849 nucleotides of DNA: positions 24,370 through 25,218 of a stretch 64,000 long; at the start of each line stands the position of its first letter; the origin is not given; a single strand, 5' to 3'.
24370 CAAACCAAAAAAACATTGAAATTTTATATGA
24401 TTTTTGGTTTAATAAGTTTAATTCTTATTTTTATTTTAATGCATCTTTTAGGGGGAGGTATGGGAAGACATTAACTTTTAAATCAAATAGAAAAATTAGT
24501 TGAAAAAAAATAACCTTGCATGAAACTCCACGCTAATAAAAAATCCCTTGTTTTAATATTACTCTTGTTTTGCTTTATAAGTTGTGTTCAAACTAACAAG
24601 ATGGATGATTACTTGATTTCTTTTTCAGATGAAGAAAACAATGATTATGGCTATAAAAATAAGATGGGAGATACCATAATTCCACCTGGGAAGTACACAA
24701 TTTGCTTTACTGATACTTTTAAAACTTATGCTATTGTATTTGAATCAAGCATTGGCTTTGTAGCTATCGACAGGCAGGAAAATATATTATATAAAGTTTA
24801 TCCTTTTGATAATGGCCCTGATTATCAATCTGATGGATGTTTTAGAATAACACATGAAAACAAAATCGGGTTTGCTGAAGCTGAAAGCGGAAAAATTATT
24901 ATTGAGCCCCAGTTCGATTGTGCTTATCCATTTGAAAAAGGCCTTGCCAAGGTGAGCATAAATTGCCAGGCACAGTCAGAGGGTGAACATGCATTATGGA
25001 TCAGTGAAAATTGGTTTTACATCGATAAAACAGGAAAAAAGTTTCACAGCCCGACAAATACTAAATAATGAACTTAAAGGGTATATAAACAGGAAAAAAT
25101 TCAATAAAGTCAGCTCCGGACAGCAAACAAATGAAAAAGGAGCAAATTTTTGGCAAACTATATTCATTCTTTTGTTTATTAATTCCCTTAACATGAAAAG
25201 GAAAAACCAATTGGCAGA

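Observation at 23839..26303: Uncharacterised same-strand trio: polytopic membrane protein, WG-repeat lipoprotein and a small standalone YD-repeat secreted protein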

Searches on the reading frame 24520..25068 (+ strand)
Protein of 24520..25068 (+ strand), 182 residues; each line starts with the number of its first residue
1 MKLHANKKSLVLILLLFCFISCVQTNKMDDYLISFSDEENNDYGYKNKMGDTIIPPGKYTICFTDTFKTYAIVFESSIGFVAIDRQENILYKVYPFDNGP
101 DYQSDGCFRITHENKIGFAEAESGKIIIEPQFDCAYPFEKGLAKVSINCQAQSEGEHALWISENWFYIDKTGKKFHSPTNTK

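Call 3: search_protein_families(library=pfam, proteins=[window:24520-25068:+], max_evalue=1)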
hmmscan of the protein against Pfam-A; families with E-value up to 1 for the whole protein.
window:24520-25068:+ (182 aa): 2 families
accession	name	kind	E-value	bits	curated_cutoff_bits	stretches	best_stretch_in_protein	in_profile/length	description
PF14903.11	WG_beta_rep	-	1.3e-09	38.3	25.6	2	123-148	7-32/35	WG containing repeat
PF23062.1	CUB_M02D8_5_3rd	-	0.045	14.1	32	1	104-157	3-57/114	M02D8_5-like, third CUB domain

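Call 4: search_protein_families(library=ncbifam, proteins=[window:24520-25068:+], max_evalue=1)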
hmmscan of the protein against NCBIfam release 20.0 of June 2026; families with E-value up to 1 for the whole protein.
window:24520-25068:+ (182 aa): 0 families

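Call 23: find_homologous_proteins(query=window:24520-25068:+, max_evalue=0.001)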
Query window:24520-25068:+ (182 aa): 456 proteins with E <= 0.001 among 476 candidates; the best 120 are listed.
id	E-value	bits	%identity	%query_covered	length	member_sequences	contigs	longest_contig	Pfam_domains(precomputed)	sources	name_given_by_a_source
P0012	3.1e-122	423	100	100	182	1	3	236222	PF14903.12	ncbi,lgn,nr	ncbi:MAG: WG repeat-containing protein [Bacteroidetes bacterium]|nr:WG repeat-containing protein [Ba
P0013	1.3e-72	261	67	93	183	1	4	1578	PF14903.12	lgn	-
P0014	4.3e-72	260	59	100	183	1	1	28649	PF14903.12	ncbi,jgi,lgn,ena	ncbi:MAG: WG repeat-containing protein [Bacteroidales bacterium]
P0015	9.7e-71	255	63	95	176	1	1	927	PF14903.12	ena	-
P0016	9.8e-71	255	64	93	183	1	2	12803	PF14903.12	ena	-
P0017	3.8e-70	253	63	93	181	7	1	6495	PF14903.12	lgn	-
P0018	5.9e-70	253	58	98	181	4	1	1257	PF14903.12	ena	-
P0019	7.4e-70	253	60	95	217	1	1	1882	PF14903.12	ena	-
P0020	1.0e-69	252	60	100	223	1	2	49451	PF14903.12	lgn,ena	-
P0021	1.2e-69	252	58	98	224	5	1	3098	PF14903.12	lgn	-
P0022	3.2e-69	250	64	91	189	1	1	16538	PF14903.12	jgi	jgi:hypothetical protein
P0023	4.3e-69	250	62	96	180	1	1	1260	PF14903.12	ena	-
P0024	4.7e-69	250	63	85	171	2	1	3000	PF14903.12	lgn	-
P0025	5.7e-69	250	61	95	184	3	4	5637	PF14903.12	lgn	-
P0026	5.8e-69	250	60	88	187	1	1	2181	PF14903.12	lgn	-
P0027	6.4e-69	249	63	86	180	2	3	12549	PF14903.12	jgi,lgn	jgi:hypothetical protein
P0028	6.6e-69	249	58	98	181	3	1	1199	PF14903.12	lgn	-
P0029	1.0e-68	249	62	86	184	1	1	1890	PF14903.12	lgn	-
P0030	1.4e-68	248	62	96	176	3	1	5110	PF14903.12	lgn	-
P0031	2.1e-68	248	62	90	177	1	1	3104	PF14903.12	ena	-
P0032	2.4e-68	248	57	96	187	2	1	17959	PF14903.12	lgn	-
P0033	3.1e-68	247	58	98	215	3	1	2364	PF14903.12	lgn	-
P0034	3.1e-68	247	59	94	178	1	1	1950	PF14903.12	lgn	-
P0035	4.5e-68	247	60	97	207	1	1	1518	PF14903.12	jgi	-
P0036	5.0e-68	247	57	91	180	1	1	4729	PF14903.12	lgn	-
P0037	7.8e-68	246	57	95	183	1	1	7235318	PF14903.12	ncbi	-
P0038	8.4e-68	246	60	87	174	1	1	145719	PF14903.12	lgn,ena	-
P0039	8.5e-68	246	60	96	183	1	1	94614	PF14903.12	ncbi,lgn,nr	ncbi:MAG: WG repeat-containing protein [Bacteroidota bacterium]|nr:WG repeat-containing protein [Bac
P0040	8.9e-68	246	66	83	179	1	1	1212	PF14903.12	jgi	jgi:hypothetical protein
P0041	1.3e-67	245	61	87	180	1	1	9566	PF14903.12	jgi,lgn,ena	-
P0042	1.5e-67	245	61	94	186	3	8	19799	PF14903.12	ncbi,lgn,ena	-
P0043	2.3e-67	244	60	91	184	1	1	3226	PF14903.12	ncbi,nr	ncbi:MAG: hypothetical protein JWQ25_1336 [Daejeonella sp.]|nr:hypothetical protein [Daejeonella sp.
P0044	2.9e-67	244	64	87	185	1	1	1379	PF14903.12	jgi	jgi:WG containing repeat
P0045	2.9e-67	244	64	79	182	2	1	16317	PF14903.12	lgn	-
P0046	3.3e-67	244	57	99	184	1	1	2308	PF14903.12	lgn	-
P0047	3.6e-67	244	57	96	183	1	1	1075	PF14903.12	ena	-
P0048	4.1e-67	244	59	95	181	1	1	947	PF14903.12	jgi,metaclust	metaclust:\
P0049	4.1e-67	244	58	96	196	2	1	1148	PF14903.12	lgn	-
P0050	4.9e-67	243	62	95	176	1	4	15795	PF14903.12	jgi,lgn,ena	-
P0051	5.6e-67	243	59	96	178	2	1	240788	PF14903.12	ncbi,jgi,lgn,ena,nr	ncbi:MAG: WG repeat-containing protein [Bacteroidales bacterium]|nr:WG repeat-containing protein [Ba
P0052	6.6e-67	243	58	96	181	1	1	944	PF14903.12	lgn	-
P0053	7.2e-67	243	62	90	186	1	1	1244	PF14903.12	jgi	jgi:hypothetical protein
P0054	9.9e-67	242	60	92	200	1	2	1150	PF14903.12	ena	-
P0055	1.2e-66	242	58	95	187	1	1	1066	PF14903.12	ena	-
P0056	1.6e-66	242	62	90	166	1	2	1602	PF14903.12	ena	-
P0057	1.6e-66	242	61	91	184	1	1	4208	PF14903.12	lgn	-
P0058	1.7e-66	242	57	95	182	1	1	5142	PF14903.12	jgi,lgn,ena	-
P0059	1.9e-66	241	58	96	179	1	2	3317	PF14903.12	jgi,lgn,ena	-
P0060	2.5e-66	241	58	95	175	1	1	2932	PF14903.12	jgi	jgi:hypothetical protein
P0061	2.7e-66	241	62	85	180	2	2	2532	PF14903.12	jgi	jgi:hypothetical protein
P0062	2.9e-66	241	61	91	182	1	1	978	PF14903.12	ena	-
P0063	3.0e-66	241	58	94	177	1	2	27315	PF14903.12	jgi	jgi:hypothetical protein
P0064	3.0e-66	241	56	97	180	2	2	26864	PF14903.12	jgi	jgi:hypothetical protein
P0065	3.2e-66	241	64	89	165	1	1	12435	PF14903.12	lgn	-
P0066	3.9e-66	240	61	93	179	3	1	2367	PF14903.12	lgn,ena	-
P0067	6.8e-66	240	63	90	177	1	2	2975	PF14903.12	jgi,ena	-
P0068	6.8e-66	240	56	98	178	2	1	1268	PF14903.12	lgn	-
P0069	7.5e-66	239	59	95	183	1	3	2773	PF14903.12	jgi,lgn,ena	-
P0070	1.1e-65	239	59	88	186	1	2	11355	PF14903.12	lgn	-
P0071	1.1e-65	239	57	99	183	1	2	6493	PF14903.12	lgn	-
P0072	1.2e-65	239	59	88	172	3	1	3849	PF14903.12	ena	-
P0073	1.3e-65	239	59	93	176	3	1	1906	PF14903.12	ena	-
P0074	1.3e-65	239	62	91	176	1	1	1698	PF14903.12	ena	-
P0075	1.5e-65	238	59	92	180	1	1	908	PF14903.12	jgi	jgi:WG containing repeat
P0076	1.5e-65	238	61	90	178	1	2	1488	PF14903.12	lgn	-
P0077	1.9e-65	238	62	91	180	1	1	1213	PF14903.12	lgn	-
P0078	2.1e-65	238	59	96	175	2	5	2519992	PF14903.12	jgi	jgi:hypothetical protein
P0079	2.3e-65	238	63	93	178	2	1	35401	PF14903.12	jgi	jgi:hypothetical protein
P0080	2.7e-65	238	61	90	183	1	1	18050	PF14903.12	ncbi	-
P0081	2.9e-65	238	60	93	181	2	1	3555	PF14903.12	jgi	jgi:hypothetical protein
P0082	3.1e-65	237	60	95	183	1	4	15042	PF14903.12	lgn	-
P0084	4.5e-65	237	62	87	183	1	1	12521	PF14903.12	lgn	-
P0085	4.8e-65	237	57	95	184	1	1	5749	PF14903.12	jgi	-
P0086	6.2e-65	236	60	92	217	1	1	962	PF14903.12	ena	-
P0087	7.5e-65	236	56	98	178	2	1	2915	PF14903.12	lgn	-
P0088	7.9e-65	236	58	95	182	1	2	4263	PF14903.12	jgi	-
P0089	8.3e-65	236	57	97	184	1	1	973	PF14903.12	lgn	-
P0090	9.0e-65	236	59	86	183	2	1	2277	PF14903.12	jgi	jgi:hypothetical protein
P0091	1.0e-64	236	56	99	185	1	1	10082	PF14903.12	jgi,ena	-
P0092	1.1e-64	236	61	97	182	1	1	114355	PF14903.12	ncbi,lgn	-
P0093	1.1e-64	236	55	99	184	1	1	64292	PF14903.12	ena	-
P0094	1.2e-64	236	60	95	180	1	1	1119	PF14903.12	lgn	-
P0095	1.7e-64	235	55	99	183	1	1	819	PF14903.12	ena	-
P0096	1.7e-64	235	57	93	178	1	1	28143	PF14903.12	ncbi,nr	ncbi:WG repeat-containing protein [bacterium]|nr:WG repeat-containing protein [bacterium]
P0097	1.7e-64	235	60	88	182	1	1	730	PF14903.12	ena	-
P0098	1.9e-64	235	56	93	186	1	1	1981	PF14903.12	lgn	-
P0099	1.9e-64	235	58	91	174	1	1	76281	PF14903.12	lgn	-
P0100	2.1e-64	235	62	89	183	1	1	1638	PF14903.12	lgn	-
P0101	2.2e-64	235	56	90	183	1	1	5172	PF14903.12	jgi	-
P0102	2.5e-64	234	58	92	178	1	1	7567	PF14903.12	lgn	-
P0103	2.6e-64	234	55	95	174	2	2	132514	PF14903.12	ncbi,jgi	ncbi:MAG: WG repeat-containing protein [Bacteroidales bacterium]|jgi:hypothetical protein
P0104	2.8e-64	234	59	90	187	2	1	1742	PF14903.12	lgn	-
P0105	3.0e-64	234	56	99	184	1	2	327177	PF14903.12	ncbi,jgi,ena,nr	ncbi:MAG: WG repeat-containing protein [Prolixibacteraceae bacterium]|jgi:hypothetical protein|nr:WG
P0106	3.6e-64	234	56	96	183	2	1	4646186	PF14903.12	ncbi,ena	-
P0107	4.6e-64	234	58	93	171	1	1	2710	PF14903.12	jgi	jgi:hypothetical protein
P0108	5.0e-64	234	59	84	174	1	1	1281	PF14903.12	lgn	-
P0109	5.8e-64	233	59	88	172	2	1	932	PF14903.12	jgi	jgi:hypothetical protein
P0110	5.8e-64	233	55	99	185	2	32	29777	PF14903.12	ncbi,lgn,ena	-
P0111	5.9e-64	233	59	90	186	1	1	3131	PF14903.12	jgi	jgi:hypothetical protein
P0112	6.4e-64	233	60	86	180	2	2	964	PF14903.12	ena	-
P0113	7.3e-64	233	55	96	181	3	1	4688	PF14903.12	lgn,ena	-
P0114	7.9e-64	233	57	89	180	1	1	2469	PF14903.12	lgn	-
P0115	8.3e-64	233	61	95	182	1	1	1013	PF14903.12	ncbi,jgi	jgi:hypothetical protein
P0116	8.7e-64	233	58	95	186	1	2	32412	PF14903.12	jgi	jgi:hypothetical protein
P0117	9.8e-64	233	56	100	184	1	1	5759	PF14903.12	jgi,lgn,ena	jgi:hypothetical protein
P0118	1.5e-63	232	57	89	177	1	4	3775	PF14903.12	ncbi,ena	-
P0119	2.1e-63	231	54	99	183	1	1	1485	PF14903.12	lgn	-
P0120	2.2e-63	231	60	95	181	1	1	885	PF14903.12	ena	-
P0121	2.2e-63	231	60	89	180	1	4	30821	PF14903.12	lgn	-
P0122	2.4e-63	231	60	91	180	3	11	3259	PF14903.12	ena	-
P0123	3.0e-63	231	56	98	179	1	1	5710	PF14903.12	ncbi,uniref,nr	ncbi:WG repeat-containing protein [Flavisolibacter nicotianae]|uniref:WG repeat-containing protein n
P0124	3.3e-63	231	57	95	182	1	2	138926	PF14903.12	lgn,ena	-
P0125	3.3e-63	231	59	86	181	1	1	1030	PF14903.12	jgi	jgi:hypothetical protein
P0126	3.5e-63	231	59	95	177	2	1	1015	PF14903.12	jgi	jgi:hypothetical protein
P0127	6.4e-63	230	59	90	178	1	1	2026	PF14903.12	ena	-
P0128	1.0e-62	229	56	90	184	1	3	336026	PF14903.12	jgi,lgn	jgi:hypothetical protein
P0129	1.4e-62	229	58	93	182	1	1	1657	PF14903.12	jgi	jgi:hypothetical protein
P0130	1.4e-62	229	58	88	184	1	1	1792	PF14903.12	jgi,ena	-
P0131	1.5e-62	229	60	90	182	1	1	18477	PF14903.12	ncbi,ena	-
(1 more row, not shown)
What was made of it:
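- On WG_beta_rep (PF14903), gene 2: Homologs are named 'WG repeat-containing protein' (call 23).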

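Call 24: find_encoding_contigs(protein=P0014, flank=4000, max_places=2)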
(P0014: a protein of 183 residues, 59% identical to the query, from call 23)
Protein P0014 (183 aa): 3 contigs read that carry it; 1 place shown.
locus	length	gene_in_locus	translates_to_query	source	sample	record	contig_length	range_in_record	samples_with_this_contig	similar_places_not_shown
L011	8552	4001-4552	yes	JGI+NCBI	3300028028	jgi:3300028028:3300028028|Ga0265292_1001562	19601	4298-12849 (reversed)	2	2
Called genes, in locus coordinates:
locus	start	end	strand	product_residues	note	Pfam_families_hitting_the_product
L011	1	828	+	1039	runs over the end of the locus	PF13585:CHU_C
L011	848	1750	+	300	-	PF11751:PorP_SprF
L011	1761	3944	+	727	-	PF07676:PD40 (weak), PF13620:CarboxypepD_reg (faint), PF13715:CarbopepD_reg_2 (faint), PF00691:OmpA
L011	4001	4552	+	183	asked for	PF14903:WG_beta_rep (weak)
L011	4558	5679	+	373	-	-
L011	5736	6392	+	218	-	-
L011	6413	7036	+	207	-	PF03848:TehB (weak), PF01209:Ubie_methyltran (weak), PF13489:Methyltransf_23, PF05175:MTS (weak), PF13847:Methyltransf_31, PF08241:Methyltransf_11, PF08242:Methyltransf_12, PF13649:Methyltransf_25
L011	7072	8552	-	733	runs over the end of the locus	PF05048:NosD, PF13229:Beta_helix, PF05048:NosD, PF18962:Por_Secre_tail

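Call 25: find_encoding_contigs(protein=P0105, flank=4000, max_places=2)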
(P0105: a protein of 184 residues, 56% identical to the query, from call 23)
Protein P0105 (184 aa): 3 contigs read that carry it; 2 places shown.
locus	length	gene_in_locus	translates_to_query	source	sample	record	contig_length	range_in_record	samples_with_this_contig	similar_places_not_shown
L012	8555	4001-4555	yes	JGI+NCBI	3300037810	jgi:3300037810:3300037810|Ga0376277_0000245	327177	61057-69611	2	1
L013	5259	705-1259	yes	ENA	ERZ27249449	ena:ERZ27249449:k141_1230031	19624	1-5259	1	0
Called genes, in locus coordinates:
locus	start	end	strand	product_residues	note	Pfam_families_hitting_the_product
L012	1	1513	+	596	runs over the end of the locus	-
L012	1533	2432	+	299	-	-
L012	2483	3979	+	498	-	PF13620:CarboxypepD_reg (weak), PF05359:DUF748 (faint), PF00691:OmpA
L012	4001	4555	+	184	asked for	PF14903:WG_beta_rep (weak)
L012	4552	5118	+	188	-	-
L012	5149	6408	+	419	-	PF12158:DUF3592 (faint)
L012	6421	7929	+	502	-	-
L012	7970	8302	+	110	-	-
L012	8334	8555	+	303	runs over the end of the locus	PF00149:Metallophos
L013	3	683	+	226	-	?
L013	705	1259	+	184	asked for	PF14903:WG_beta_rep (weak)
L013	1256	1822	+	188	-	-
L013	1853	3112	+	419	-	PF12158:DUF3592 (faint)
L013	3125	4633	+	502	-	-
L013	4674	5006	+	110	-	-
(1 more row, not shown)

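Call 26: find_encoding_contigs(protein=P0039, flank=4000, max_places=2)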
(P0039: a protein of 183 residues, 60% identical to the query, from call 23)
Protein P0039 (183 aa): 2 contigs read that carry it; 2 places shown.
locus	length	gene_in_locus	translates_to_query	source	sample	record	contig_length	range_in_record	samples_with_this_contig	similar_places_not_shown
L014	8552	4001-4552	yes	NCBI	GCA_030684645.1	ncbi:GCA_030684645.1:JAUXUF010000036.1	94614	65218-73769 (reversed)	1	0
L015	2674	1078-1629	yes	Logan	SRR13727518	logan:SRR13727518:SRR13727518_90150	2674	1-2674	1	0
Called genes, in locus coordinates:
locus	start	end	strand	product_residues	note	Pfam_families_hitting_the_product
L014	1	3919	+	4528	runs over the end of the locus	PF19081:Ig_7, PF11617:Cu-binding_MopE, PF19081:Ig_7, PF19081:Ig_7, PF19081:Ig_7, PF17210:SdrD_B, PF07953:Toxin_R_bind_N, PF13385:Laminin_G_3, +25 more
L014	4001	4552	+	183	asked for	PF14903:WG_beta_rep (weak)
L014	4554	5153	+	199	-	-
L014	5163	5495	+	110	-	-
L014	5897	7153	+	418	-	PF12158:DUF3592 (faint)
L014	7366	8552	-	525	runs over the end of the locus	PF02838:Glyco_hydro_20b, PF00728:Glyco_hydro_20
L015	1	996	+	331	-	?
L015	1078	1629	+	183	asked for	PF14903:WG_beta_rep (weak)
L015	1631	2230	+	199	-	-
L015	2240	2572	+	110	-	-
